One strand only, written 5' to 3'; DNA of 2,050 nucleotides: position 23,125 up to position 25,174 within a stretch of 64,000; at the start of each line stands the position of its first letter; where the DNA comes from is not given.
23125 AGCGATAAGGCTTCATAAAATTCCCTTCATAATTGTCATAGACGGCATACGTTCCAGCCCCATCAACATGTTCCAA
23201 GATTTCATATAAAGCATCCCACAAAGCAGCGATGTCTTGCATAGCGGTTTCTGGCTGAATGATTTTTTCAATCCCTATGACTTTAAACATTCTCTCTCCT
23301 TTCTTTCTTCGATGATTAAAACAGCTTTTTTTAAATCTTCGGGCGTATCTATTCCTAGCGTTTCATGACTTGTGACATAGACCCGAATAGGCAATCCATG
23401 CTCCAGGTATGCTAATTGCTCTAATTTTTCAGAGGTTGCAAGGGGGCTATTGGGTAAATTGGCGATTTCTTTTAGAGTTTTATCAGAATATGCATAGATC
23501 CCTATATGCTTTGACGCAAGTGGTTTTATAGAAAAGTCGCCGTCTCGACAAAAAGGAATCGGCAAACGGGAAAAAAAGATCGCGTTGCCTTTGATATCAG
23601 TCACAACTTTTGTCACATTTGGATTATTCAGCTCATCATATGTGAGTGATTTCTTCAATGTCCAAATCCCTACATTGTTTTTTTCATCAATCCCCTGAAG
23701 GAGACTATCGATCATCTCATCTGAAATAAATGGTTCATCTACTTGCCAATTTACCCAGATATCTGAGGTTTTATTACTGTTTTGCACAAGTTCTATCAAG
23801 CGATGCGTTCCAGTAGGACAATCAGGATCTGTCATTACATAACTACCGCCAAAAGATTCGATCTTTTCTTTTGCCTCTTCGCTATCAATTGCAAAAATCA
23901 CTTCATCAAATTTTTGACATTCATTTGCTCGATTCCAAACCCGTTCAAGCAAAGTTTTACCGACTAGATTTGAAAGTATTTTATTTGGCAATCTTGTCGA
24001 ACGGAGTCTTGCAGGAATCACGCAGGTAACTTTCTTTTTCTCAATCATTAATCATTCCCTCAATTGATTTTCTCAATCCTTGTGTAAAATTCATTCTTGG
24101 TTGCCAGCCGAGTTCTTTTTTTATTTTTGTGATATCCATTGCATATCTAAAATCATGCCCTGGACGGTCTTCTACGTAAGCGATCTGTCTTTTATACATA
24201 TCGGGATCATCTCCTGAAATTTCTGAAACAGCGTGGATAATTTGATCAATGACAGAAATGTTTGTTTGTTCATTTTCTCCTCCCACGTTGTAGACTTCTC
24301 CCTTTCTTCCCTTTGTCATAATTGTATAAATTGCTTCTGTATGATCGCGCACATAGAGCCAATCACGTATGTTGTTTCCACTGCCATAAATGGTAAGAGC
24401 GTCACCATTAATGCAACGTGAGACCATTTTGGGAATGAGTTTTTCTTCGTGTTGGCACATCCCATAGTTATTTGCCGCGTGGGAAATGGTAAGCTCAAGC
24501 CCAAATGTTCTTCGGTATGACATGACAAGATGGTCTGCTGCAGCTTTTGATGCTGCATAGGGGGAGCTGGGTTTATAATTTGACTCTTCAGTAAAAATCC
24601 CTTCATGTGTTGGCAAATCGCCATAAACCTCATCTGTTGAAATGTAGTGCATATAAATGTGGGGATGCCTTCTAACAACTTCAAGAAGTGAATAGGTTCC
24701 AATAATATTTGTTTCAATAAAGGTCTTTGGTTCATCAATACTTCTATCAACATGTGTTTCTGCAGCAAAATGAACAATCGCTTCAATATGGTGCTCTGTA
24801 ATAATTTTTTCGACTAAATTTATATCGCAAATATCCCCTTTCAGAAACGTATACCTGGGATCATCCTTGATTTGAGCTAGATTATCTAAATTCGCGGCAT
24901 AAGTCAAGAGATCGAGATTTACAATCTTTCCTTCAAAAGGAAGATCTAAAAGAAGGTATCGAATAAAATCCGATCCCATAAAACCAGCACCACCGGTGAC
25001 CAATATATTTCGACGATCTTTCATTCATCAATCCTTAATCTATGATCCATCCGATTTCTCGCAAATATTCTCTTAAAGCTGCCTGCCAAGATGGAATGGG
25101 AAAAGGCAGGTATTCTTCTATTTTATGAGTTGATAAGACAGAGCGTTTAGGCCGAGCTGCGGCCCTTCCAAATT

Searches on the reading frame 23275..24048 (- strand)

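Call 75: search_protein_families(library=pfam, proteins=[window:23275-24048:-], max_evalue=0.00001)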
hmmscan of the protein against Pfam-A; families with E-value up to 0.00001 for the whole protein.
window:23275-24048:- (257 aa): 2 families
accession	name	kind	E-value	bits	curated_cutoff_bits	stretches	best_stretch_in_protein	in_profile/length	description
PF02348.25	CTP_transf_3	-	3.9e-46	158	22.6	1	9-218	2-214/217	Cytidylyltransferase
PF12804.13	NTP_transf_3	-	1.3e-08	35.6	27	1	19-125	11-116/160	MobA-like NTP transferase domain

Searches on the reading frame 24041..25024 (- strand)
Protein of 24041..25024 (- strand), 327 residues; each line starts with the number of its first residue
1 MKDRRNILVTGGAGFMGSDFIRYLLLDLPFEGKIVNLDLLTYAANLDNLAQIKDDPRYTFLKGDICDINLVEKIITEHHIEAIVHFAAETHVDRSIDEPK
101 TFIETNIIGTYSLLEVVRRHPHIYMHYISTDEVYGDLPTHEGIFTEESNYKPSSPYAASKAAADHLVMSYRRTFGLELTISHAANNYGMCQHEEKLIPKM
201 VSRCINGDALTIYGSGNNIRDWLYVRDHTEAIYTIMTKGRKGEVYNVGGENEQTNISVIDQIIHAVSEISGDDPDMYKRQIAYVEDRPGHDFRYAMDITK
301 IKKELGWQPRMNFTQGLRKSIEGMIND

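Call 75: search_protein_families(library=pfam, proteins=[window:24041-25024:-], max_evalue=0.00001)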
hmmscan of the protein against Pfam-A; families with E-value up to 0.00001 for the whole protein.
window:24041-25024:- (327 aa): 6 families
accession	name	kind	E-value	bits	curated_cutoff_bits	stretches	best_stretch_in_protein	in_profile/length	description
PF16363.11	GDP_Man_Dehyd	-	5.6e-82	276.3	27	1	8-319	1-331/332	GDP-mannose 4,6 dehydratase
PF01370.27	Epimerase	-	9.6e-62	209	20.9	1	7-248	1-240/240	NAD dependent epimerase/dehydratase family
PF01073.25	3Beta_HSD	-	5.3e-17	62.2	22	1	8-227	1-220/280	3-beta hydroxysteroid dehydrogenase/isomerase family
PF02719.21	Polysacc_synt_2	-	4e-15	56.2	20.2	1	7-132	1-130/293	Polysaccharide biosynthesis protein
PF04321.23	RmlD_sub_bind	-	1.5e-13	51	27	1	6-320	2-281/287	RmlD substrate binding domain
PF07993.18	NAD_binding_4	-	4.6e-13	49.3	20.1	1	9-180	1-201/258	Male sterility protein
